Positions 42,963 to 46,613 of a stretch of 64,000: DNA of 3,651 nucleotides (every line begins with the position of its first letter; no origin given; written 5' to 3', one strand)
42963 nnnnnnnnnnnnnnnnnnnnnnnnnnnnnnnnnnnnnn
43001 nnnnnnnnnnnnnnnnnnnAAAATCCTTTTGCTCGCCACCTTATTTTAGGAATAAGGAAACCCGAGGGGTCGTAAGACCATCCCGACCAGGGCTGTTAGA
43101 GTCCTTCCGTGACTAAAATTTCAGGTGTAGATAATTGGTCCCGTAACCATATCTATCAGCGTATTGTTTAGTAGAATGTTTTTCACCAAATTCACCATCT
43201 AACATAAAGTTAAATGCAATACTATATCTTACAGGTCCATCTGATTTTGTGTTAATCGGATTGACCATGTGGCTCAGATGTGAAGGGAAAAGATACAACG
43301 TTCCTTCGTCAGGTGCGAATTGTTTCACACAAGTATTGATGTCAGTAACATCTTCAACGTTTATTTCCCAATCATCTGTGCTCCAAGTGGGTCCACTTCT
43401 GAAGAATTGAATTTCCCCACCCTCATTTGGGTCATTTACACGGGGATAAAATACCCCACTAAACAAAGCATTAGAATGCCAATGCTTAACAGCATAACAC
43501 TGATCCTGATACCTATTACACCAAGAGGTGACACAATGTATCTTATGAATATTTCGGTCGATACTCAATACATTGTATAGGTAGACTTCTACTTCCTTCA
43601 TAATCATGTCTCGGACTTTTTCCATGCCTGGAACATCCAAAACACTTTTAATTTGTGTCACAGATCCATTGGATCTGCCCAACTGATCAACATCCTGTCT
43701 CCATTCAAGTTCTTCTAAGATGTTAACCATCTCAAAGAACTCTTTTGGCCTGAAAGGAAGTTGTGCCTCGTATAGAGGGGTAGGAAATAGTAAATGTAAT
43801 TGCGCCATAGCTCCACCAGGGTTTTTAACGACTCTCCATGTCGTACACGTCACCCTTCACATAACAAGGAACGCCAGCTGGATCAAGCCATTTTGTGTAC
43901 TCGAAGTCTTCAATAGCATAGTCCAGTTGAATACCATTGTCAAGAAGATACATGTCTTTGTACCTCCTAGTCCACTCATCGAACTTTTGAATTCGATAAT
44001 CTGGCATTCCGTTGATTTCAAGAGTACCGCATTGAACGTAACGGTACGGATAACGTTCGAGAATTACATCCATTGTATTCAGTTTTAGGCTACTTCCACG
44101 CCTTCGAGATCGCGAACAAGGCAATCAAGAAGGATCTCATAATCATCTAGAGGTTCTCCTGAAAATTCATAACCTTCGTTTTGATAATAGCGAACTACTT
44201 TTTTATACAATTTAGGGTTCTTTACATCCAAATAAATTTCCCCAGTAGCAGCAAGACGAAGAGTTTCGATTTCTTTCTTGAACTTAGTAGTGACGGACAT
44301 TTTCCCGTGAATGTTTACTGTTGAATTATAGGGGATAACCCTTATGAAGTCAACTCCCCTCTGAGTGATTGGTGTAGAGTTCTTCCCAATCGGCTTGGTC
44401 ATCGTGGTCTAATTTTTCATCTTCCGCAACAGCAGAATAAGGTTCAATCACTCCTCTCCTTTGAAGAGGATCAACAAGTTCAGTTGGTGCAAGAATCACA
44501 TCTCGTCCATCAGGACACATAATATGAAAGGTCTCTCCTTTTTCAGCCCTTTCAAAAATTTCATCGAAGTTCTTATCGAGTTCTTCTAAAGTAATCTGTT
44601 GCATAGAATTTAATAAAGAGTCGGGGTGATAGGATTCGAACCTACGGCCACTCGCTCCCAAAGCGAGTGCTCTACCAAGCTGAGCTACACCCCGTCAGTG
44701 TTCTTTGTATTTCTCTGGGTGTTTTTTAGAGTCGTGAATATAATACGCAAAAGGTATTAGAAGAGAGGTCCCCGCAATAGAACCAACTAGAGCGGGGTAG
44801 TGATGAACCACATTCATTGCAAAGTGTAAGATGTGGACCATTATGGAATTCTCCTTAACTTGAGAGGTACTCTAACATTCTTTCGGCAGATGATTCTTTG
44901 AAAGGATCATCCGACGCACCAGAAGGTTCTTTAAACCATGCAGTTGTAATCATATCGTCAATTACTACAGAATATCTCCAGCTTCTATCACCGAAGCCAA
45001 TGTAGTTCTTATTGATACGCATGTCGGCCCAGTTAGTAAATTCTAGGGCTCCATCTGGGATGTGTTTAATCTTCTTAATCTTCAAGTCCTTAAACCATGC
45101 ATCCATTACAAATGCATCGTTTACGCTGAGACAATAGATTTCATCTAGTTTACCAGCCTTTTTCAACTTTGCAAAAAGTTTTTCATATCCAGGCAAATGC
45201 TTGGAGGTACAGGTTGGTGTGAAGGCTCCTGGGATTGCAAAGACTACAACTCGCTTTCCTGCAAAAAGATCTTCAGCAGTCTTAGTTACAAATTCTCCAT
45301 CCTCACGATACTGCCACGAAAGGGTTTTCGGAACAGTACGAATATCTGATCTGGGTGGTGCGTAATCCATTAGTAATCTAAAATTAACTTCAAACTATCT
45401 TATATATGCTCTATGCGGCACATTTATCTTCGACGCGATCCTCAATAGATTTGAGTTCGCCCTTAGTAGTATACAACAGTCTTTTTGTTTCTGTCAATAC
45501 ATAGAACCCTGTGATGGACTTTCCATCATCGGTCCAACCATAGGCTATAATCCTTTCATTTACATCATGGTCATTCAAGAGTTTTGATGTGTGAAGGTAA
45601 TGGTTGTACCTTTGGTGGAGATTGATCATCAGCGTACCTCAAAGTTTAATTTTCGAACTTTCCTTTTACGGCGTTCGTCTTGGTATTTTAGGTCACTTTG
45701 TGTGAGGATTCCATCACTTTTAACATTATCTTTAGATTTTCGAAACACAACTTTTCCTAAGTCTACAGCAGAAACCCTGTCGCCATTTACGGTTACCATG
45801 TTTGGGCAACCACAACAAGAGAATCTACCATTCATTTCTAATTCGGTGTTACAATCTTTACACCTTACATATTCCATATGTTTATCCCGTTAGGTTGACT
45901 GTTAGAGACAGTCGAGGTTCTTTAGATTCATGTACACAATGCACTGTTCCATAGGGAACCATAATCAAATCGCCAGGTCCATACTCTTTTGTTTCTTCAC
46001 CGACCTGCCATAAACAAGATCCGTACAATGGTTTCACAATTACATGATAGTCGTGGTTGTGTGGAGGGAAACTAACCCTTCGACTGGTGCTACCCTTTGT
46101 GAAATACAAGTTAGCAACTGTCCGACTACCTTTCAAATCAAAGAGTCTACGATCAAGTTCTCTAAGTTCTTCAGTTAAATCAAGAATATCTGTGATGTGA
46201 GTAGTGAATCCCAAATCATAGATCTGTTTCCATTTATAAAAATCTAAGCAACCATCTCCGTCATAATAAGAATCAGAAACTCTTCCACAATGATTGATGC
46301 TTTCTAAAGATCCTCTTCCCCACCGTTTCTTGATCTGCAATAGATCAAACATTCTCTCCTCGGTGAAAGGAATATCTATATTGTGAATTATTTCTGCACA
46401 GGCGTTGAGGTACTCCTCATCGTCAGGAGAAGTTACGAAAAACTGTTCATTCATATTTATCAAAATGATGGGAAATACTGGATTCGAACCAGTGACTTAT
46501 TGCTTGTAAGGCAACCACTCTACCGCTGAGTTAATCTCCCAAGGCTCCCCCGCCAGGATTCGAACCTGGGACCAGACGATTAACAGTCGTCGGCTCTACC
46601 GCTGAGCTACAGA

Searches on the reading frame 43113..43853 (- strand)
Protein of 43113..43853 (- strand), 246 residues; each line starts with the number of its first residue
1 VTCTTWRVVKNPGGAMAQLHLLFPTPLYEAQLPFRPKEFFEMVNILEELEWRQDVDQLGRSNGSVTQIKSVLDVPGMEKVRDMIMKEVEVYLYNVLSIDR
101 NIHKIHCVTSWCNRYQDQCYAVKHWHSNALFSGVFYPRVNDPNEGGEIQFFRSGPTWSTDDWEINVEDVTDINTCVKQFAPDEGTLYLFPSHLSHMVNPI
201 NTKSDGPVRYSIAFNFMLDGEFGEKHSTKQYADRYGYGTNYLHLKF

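Call 53: search_protein_families(library=pfam, proteins=[window:43113-43853:-], max_evalue=0.001)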
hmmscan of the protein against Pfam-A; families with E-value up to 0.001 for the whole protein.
window:43113-43853:- (246 aa): 2 families
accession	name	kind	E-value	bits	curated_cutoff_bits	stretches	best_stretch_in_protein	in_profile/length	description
PF13759.12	2OG-FeII_Oxy_5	-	5.3e-14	52.9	27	1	110-215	2-101/101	Putative 2OG-Fe(II) oxygenase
PF13640.12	2OG-FeII_Oxy_3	-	1.7e-06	29.3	27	1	113-216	4-97/98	2OG-Fe(II) oxygenase superfamily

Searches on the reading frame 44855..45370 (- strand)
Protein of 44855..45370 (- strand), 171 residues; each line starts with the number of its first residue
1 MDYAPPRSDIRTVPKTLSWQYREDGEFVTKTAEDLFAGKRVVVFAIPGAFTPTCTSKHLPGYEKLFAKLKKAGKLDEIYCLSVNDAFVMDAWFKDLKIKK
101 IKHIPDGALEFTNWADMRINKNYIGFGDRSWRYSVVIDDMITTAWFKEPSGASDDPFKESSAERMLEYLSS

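Call 53: search_protein_families(library=pfam, proteins=[window:44855-45370:-], max_evalue=0.001)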
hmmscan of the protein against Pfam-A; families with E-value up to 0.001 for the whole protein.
window:44855-45370:- (171 aa): 2 families
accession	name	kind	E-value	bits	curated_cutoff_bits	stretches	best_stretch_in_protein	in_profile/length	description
PF08534.16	Redoxin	-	1.3e-21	77.4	26.6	1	29-165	20-147/148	Redoxin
PF00578.27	AhpC-TSA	-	3.2e-08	34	26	1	24-121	12-96/124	AhpC/TSA family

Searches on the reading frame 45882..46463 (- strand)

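Call 46: search_protein_families(library=pfam, proteins=[window:45882-46463:-], max_evalue=0.0001)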
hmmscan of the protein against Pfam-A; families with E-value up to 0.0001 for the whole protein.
window:45882-46463:- (193 aa): 3 families
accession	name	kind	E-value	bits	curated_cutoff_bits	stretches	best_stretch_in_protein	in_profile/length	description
PF07883.17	Cupin_2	-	2.4e-06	27.6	27.2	1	131-179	10-58/70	Cupin domain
PF02311.25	AraC_binding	-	7e-06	26.3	21.1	1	129-185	13-69/135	AraC-like ligand binding domain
PF08007.18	JmjC_2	-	2.7e-05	24.2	22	0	109-159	20-65/127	JmjC domain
